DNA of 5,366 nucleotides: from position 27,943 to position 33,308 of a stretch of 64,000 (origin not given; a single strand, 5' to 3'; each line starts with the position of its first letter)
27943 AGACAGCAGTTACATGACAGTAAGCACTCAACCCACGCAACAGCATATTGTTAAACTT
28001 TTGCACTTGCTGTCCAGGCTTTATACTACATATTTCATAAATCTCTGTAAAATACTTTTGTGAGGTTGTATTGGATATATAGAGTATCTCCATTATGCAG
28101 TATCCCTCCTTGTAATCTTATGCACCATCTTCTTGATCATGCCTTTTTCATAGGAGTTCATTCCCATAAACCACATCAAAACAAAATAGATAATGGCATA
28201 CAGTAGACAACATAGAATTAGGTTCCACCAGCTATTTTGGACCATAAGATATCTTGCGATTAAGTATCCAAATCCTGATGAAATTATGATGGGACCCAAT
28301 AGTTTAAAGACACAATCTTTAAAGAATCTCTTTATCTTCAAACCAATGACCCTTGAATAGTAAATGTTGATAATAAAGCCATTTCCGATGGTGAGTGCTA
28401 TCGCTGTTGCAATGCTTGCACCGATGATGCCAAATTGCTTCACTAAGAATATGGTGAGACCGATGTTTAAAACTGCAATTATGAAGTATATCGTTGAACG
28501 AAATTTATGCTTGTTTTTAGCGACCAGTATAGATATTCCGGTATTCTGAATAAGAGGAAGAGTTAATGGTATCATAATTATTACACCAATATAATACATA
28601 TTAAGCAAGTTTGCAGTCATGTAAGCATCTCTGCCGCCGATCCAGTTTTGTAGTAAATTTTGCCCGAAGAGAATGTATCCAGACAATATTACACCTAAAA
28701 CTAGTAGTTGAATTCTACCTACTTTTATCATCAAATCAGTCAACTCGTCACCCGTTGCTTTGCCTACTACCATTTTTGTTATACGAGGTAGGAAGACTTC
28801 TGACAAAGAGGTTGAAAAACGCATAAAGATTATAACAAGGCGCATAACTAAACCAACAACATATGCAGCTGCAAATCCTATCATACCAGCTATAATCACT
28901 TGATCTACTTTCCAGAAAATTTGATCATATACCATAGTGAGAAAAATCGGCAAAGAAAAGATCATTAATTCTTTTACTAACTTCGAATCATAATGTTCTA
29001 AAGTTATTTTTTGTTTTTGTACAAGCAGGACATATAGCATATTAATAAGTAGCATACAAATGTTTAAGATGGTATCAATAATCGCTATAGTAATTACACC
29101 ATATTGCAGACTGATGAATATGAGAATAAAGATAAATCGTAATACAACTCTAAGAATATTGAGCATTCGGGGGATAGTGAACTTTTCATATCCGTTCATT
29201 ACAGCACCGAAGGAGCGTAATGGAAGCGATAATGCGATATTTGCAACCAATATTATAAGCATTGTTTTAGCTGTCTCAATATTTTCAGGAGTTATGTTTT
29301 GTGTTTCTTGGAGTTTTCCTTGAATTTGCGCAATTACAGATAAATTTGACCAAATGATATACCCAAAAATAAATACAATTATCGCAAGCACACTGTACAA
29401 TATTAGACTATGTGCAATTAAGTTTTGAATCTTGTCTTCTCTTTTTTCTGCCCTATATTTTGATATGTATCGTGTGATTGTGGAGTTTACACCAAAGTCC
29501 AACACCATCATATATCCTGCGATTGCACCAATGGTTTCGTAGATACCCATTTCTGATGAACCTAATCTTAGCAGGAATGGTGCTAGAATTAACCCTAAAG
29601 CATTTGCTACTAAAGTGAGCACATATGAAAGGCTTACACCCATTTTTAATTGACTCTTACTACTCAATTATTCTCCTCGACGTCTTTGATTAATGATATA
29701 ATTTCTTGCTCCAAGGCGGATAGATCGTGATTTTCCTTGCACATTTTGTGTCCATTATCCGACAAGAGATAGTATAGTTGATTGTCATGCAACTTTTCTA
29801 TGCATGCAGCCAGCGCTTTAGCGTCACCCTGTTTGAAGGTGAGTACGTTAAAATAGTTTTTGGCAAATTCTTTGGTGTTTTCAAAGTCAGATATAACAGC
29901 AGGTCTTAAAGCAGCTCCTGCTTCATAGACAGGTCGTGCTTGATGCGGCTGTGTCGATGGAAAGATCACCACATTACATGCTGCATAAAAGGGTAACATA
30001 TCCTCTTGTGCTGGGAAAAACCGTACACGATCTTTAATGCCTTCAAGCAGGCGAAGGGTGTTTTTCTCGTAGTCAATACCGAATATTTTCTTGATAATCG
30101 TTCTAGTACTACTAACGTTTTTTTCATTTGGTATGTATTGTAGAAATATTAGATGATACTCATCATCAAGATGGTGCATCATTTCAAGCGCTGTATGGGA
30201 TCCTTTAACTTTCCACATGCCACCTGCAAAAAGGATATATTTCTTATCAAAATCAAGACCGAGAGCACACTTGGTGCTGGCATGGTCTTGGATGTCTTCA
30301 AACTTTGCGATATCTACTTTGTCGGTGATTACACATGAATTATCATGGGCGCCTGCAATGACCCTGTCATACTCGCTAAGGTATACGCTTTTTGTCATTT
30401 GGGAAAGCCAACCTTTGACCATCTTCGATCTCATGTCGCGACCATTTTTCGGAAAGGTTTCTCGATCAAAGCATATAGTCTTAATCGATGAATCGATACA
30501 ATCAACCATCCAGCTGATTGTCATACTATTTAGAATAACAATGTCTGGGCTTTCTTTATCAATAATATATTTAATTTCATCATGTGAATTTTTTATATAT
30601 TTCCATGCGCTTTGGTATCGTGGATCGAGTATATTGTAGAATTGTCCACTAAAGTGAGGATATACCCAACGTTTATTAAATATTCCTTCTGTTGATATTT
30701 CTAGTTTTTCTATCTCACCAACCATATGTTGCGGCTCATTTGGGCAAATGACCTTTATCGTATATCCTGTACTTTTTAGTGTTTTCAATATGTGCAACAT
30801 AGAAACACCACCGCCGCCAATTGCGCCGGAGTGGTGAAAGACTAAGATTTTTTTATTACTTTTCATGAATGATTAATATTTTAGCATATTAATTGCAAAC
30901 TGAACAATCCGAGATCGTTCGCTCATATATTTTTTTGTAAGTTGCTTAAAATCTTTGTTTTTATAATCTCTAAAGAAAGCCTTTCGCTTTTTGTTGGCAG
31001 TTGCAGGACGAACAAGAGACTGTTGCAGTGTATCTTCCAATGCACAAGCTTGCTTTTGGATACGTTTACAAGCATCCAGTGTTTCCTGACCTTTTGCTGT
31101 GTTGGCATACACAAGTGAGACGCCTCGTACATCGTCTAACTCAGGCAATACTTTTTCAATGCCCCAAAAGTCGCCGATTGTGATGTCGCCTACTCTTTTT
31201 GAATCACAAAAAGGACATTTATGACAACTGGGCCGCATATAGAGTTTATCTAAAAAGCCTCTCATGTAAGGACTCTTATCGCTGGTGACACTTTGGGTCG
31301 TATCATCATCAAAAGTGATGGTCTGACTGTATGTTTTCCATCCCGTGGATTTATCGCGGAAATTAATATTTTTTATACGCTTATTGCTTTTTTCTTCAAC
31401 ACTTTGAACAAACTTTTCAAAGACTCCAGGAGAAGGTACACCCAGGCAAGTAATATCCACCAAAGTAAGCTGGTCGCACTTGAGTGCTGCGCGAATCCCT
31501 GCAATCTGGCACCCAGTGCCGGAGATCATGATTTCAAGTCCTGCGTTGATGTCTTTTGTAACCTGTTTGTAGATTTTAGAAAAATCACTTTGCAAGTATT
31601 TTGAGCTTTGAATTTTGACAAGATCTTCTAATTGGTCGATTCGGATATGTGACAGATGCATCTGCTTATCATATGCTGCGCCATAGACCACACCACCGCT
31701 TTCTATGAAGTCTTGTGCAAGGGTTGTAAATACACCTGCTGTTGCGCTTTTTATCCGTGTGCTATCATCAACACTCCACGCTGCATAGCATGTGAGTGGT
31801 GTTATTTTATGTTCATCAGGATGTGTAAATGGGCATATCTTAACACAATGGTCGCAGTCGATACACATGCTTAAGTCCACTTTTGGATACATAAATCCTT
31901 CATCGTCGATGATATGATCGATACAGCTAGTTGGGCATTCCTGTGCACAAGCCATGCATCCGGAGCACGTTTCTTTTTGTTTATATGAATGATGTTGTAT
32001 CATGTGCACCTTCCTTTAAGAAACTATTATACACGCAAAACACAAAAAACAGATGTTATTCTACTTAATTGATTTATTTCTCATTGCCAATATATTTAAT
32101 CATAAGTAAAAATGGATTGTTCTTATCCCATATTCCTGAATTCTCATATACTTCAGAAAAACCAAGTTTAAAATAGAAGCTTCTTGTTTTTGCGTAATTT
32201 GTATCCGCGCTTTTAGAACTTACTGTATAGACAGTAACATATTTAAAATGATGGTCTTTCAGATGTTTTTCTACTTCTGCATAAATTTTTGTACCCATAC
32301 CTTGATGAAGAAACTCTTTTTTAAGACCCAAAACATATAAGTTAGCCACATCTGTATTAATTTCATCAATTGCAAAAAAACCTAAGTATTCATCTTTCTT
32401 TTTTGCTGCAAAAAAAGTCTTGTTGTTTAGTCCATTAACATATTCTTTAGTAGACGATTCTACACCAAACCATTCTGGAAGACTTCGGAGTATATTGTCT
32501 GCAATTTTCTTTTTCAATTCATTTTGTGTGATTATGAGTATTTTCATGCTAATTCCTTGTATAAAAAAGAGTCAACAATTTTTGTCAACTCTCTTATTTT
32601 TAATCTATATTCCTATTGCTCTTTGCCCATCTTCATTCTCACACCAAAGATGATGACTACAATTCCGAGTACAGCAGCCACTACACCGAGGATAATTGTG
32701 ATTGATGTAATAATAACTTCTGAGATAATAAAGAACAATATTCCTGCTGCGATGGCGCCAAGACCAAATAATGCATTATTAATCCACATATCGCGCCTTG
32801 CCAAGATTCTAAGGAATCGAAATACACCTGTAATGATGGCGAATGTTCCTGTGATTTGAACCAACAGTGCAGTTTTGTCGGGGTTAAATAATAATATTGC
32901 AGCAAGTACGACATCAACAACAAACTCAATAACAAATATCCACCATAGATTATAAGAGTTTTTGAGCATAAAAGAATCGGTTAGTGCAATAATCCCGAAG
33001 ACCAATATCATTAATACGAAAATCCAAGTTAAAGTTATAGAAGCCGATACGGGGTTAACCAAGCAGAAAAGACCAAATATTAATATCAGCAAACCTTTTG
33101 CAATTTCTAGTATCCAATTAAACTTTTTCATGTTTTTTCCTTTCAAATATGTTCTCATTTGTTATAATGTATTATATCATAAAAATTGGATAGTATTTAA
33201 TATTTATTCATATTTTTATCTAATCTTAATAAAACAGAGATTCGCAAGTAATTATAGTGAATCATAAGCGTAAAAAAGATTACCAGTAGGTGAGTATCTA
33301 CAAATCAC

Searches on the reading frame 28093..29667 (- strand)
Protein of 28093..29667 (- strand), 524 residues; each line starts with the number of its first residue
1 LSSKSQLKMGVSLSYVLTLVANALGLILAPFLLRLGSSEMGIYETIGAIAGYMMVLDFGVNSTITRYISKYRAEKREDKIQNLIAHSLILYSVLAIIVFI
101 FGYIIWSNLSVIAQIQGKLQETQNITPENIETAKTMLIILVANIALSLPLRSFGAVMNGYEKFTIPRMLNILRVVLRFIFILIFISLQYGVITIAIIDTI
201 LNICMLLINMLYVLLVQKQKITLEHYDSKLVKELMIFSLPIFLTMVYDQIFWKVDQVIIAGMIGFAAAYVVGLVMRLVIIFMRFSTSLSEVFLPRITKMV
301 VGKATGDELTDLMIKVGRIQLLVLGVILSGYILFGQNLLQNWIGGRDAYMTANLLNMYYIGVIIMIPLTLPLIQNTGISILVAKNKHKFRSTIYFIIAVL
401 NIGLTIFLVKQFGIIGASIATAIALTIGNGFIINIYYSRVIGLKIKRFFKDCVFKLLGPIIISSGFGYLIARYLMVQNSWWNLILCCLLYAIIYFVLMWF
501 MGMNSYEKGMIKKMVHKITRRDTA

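Call 76: search_protein_families(library=pfam, proteins=[window:28093-29667:-])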
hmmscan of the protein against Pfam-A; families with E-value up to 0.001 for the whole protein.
window:28093-29667:- (524 aa): 2 families
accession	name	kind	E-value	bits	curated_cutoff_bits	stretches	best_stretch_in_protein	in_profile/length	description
PF01943.22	Polysacc_synt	-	2.9e-12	47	28.2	1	10-299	4-273/274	Polysaccharide biosynthesis protein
PF01554.23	MatE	-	5.1e-07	30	24.9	1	20-181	8-159/161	MatE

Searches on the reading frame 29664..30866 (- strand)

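Call 76: search_protein_families(library=pfam, proteins=[window:29664-30866:-])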
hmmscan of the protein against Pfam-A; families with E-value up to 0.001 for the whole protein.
window:29664-30866:- (400 aa): 3 families
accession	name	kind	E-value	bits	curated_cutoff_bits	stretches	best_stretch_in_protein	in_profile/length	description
PF00534.26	Glycos_transf_1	-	8.2e-15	55.2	26.4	1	204-363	11-159/172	Glycosyl transferases group 1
PF13692.12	Glyco_trans_1_4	-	5.4e-14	53.1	27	1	209-362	2-142/142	Glycosyl transferases group 1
PF13439.12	Glyco_transf_4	-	2.4e-05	24.9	28.5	1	16-171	1-139/170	Glycosyltransferase Family 4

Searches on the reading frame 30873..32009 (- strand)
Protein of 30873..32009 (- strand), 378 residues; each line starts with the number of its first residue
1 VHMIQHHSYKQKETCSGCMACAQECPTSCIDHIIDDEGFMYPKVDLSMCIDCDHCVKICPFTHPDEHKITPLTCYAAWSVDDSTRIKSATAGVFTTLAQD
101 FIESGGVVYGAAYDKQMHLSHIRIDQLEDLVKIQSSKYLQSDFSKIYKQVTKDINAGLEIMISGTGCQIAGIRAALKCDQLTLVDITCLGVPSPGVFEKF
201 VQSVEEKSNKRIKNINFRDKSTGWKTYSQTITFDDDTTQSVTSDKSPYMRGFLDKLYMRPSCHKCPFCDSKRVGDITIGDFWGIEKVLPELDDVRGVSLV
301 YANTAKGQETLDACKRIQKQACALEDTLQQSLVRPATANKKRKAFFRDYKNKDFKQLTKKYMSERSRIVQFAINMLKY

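Call 76: search_protein_families(library=pfam, proteins=[window:30873-32009:-])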
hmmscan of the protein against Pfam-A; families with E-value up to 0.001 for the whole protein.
window:30873-32009:- (378 aa): 8 families
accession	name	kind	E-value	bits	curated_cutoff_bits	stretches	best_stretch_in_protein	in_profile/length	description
PF04432.18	FrhB_FdhB_C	-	3.7e-20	72.8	23.3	1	160-316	4-138/150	Coenzyme F420 hydrogenase/dehydrogenase, beta subunit C terminus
PF12838.12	Fer4_7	-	8.6e-07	29.8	27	1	14-61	1-50/52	4Fe-4S dicluster domain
PF04422.18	FrhB_FdhB_N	-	2.2e-06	28.1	22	1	74-146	1-76/78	Coenzyme F420 hydrogenase/dehydrogenase, beta subunit N-term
PF13187.11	Fer4_9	-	4.1e-05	23.9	27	1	15-60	2-48/52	4Fe-4S dicluster domain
PF00037.32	Fer4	-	5e-05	23.4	21.1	1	12-30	5-23/24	4Fe-4S binding domain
PF13237.11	Fer4_10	-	6.1e-05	23.3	25.5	1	9-60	3-53/53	4Fe-4S dicluster domain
PF14697.11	Fer4_21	-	6.5e-05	23.4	35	1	12-61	5-53/59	4Fe-4S dicluster domain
PF12837.12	Fer4_6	-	0.0006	20.1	25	1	42-61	2-21/24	4Fe-4S binding domain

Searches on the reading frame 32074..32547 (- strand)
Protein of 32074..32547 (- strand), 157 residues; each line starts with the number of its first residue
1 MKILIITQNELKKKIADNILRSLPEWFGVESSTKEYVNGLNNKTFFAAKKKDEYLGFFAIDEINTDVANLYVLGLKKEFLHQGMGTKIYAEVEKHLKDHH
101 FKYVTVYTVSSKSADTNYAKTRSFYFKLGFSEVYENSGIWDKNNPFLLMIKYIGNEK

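Call 76: search_protein_families(library=pfam, proteins=[window:32074-32547:-])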
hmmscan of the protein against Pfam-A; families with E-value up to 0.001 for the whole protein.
window:32074-32547:- (157 aa): 3 families
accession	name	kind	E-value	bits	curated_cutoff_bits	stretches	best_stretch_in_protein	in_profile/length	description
PF13673.13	Acetyltransf_10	-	1.2e-07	32.2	23.6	1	32-133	21-110/128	Acetyltransferase (GNAT) domain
PF00583.31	Acetyltransf_1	-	1.5e-07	32.1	20.7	1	36-130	23-116/116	Acetyltransferase (GNAT) family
PF13508.13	Acetyltransf_7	-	5.9e-07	30.2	27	1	42-132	2-84/84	Acetyltransferase (GNAT) domain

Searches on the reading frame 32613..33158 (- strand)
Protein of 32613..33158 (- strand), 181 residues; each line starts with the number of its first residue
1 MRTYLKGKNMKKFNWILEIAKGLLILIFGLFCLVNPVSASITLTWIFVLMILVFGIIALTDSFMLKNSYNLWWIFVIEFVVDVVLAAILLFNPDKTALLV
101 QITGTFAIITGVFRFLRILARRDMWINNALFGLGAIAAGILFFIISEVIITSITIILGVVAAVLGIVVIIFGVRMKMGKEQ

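Call 76: search_protein_families(library=pfam, proteins=[window:32613-33158:-])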
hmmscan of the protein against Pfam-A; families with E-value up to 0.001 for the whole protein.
window:32613-33158:- (181 aa): 1 family
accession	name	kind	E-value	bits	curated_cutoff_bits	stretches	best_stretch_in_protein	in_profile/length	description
PF03729.18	DUF308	-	2.9e-14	53.5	25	2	21-91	2-73/73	Short repeat of unknown function (DUF308)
